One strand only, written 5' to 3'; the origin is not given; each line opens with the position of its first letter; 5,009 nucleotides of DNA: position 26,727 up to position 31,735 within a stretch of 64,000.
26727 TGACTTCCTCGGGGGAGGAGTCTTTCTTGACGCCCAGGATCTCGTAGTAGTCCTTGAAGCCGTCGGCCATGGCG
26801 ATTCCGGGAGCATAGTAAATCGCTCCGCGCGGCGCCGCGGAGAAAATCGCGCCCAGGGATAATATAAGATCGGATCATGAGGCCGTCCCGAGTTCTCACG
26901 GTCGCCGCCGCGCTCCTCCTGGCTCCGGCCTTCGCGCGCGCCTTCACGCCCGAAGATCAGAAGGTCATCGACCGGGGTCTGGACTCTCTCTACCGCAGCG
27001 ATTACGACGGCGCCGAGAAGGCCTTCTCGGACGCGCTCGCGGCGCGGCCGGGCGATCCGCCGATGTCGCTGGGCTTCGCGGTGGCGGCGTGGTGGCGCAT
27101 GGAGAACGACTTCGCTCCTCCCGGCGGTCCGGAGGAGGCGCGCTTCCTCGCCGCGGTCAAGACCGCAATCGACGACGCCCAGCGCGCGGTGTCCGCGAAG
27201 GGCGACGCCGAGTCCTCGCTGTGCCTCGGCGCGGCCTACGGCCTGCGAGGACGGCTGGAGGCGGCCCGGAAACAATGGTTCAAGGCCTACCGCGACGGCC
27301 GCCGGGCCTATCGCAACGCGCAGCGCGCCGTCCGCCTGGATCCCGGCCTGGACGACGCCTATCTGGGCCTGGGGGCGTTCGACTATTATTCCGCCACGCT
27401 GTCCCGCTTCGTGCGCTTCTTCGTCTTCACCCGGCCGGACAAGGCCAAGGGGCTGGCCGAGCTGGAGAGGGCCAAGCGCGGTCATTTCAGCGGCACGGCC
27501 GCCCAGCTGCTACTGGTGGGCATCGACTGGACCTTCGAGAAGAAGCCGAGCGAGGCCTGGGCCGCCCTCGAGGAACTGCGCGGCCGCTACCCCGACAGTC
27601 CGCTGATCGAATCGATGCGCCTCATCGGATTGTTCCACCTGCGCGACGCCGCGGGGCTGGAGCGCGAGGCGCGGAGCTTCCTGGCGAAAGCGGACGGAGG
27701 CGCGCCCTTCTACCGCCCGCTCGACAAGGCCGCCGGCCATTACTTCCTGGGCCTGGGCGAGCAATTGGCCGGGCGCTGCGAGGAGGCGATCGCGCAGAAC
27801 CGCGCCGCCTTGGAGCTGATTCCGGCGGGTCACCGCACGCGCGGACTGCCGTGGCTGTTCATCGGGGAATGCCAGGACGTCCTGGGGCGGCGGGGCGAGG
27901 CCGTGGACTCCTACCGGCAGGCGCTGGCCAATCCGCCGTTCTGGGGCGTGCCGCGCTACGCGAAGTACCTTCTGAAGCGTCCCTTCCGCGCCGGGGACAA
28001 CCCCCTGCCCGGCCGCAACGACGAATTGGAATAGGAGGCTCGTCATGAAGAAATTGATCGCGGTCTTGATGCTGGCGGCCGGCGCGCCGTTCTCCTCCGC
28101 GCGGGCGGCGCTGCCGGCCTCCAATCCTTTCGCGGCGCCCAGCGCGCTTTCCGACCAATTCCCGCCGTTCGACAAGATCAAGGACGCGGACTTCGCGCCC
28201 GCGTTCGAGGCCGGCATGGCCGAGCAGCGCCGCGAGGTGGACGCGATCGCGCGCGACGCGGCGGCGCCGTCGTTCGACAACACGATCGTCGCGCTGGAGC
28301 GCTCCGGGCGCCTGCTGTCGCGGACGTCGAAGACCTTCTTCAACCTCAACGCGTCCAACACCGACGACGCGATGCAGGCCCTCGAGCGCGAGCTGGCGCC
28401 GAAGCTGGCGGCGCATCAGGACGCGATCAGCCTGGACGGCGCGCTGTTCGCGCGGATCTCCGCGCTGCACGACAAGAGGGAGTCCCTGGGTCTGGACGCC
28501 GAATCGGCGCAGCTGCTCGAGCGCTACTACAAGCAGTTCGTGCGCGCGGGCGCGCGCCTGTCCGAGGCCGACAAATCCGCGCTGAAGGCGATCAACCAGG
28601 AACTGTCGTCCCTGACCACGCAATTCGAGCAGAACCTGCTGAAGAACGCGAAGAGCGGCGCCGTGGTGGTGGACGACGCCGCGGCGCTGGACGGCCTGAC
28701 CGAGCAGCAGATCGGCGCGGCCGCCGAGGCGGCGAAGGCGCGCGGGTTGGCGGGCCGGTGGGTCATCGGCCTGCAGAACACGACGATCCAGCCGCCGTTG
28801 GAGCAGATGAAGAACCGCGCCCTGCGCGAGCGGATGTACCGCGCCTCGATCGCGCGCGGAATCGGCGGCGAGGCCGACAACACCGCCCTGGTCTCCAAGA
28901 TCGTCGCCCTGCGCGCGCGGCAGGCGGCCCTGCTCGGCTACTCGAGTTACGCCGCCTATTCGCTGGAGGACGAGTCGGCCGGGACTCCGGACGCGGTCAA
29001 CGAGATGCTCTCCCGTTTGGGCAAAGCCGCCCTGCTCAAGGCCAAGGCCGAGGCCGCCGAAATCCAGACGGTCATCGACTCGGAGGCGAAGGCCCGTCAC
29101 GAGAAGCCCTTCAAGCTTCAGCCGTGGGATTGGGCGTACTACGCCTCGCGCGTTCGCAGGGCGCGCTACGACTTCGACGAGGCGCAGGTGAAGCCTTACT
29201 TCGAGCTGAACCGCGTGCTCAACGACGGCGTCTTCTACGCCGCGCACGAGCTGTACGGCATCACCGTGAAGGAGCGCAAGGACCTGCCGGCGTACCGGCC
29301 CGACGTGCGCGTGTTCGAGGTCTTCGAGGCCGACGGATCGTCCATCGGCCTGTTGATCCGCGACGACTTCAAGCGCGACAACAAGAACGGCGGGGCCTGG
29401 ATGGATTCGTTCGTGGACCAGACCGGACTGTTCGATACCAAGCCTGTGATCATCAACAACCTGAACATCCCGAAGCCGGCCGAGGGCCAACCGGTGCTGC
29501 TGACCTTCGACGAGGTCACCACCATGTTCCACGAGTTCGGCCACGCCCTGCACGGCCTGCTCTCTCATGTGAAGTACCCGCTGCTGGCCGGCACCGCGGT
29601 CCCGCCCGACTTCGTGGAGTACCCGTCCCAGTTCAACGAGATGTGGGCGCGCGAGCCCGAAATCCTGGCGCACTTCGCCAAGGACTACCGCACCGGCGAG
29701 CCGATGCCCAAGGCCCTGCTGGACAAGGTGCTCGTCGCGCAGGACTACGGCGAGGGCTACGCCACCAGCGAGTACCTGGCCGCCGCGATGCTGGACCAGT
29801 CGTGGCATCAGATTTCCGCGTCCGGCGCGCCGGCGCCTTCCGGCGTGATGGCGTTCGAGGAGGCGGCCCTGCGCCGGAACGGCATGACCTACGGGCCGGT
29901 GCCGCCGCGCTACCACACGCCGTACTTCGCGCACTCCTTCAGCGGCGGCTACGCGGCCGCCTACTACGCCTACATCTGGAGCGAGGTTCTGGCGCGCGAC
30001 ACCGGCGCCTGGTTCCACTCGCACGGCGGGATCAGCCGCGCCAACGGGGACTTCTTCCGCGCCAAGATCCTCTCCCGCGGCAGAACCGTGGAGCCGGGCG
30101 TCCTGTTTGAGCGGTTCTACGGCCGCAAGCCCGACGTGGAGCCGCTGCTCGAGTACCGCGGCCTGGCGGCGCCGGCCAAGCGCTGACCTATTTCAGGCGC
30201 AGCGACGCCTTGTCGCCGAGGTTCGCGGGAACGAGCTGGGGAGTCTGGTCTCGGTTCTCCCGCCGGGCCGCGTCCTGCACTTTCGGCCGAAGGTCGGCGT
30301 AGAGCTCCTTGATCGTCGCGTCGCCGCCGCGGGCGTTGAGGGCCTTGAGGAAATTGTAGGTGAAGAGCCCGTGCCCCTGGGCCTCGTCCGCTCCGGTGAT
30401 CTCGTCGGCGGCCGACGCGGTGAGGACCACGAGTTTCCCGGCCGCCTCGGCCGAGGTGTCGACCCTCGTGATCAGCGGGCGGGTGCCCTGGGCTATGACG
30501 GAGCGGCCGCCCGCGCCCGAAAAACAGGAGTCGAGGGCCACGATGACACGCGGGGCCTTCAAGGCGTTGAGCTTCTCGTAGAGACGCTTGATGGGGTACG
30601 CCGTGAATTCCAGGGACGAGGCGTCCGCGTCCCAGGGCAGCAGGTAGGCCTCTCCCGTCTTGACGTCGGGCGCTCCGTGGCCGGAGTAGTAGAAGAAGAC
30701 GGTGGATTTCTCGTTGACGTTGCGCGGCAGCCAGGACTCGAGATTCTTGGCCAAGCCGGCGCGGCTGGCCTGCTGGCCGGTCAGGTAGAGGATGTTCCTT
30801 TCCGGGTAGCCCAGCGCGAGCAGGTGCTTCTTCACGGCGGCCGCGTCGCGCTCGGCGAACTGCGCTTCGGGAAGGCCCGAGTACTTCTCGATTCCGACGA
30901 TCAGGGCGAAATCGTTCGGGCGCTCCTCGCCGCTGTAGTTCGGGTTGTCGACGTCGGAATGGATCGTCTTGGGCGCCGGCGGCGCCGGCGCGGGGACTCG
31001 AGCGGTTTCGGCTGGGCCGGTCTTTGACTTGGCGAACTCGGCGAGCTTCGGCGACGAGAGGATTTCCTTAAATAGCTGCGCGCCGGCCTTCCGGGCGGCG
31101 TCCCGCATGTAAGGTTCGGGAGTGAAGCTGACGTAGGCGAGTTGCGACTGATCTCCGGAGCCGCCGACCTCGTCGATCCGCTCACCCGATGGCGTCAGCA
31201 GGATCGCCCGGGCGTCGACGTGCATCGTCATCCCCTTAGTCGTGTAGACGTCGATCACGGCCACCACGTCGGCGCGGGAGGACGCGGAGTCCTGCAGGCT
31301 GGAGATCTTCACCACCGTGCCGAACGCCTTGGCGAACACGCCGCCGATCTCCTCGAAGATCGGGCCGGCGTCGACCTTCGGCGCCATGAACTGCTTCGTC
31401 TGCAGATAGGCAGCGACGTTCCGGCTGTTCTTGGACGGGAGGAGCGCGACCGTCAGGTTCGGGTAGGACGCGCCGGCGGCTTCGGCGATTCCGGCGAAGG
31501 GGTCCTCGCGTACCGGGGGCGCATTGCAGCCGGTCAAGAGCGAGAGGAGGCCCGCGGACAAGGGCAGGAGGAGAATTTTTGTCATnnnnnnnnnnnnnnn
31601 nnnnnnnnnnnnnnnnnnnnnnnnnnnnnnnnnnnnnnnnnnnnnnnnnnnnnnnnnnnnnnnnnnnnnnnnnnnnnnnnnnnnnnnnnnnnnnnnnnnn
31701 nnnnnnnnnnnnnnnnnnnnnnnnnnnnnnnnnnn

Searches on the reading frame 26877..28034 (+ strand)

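Call 48: search_protein_families(library=pfam, proteins=[window:26877-28034:+], max_evalue=0.01)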
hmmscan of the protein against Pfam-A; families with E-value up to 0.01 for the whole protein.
window:26877-28034:+ (385 aa): 5 families
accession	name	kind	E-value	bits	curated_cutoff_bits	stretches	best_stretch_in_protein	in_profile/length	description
PF07719.23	TPR_2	-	2e-05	24.8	27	0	326-351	4-29/34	Tetratricopeptide repeat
PF00515.34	TPR_1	-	8.3e-05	22.7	27.8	0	326-351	4-29/34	Tetratricopeptide repeat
PF13428.12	TPR_14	-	0.00024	21.9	23.5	0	42-65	16-39/44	Tetratricopeptide repeat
PF13424.12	TPR_12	-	0.0012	19.4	30.1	0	288-351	6-73/77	Tetratricopeptide repeat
PF13414.12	TPR_11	-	0.0026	17.8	26.8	0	149-167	18-36/42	TPR repeat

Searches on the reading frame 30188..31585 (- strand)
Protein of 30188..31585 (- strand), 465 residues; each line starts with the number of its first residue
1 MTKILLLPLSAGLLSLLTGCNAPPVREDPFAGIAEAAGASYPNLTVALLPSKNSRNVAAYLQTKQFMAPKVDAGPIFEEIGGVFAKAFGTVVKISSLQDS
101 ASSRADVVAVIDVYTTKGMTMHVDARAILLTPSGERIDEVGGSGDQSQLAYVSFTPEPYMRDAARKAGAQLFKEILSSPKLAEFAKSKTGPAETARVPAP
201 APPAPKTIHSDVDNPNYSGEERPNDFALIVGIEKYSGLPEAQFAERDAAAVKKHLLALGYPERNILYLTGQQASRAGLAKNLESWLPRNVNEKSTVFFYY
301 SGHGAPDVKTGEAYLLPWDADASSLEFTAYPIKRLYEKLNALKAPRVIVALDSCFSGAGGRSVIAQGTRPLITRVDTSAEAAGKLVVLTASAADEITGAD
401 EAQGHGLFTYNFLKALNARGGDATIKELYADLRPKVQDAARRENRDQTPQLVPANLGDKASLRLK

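Call 3: search_protein_families(library=pfam, proteins=[window:30188-31585:-], max_evalue=0.01)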
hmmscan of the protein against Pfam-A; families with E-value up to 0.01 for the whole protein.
window:30188-31585:- (465 aa): 1 family
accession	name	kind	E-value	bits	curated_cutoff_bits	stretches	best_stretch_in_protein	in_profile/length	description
PF00656.27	Peptidase_C14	-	6.9e-18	65.6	21.4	1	226-458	3-230/233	Caspase domain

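Call 87: search_protein_families(library=ncbifam, proteins=[window:30188-31585:-], max_evalue=0.01)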
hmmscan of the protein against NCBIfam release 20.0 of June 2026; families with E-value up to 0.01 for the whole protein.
window:30188-31585:- (465 aa): 1 family
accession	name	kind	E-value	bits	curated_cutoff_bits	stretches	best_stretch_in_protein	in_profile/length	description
NF047832.1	caspase_w_EACC1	subfamily_domain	3.5e-24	85.5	140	1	227-437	3-209/211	caspase, EACC1-associated type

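Call 88: search_protein_families(library=padloc, proteins=[window:30188-31585:-], max_evalue=0.01)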
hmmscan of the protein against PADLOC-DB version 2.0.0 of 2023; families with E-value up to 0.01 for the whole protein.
window:30188-31585:- (465 aa): 1 family
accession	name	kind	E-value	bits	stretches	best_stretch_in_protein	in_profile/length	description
PDLC02987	caspase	-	8.3e-16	56.2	1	223-418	1-158/453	-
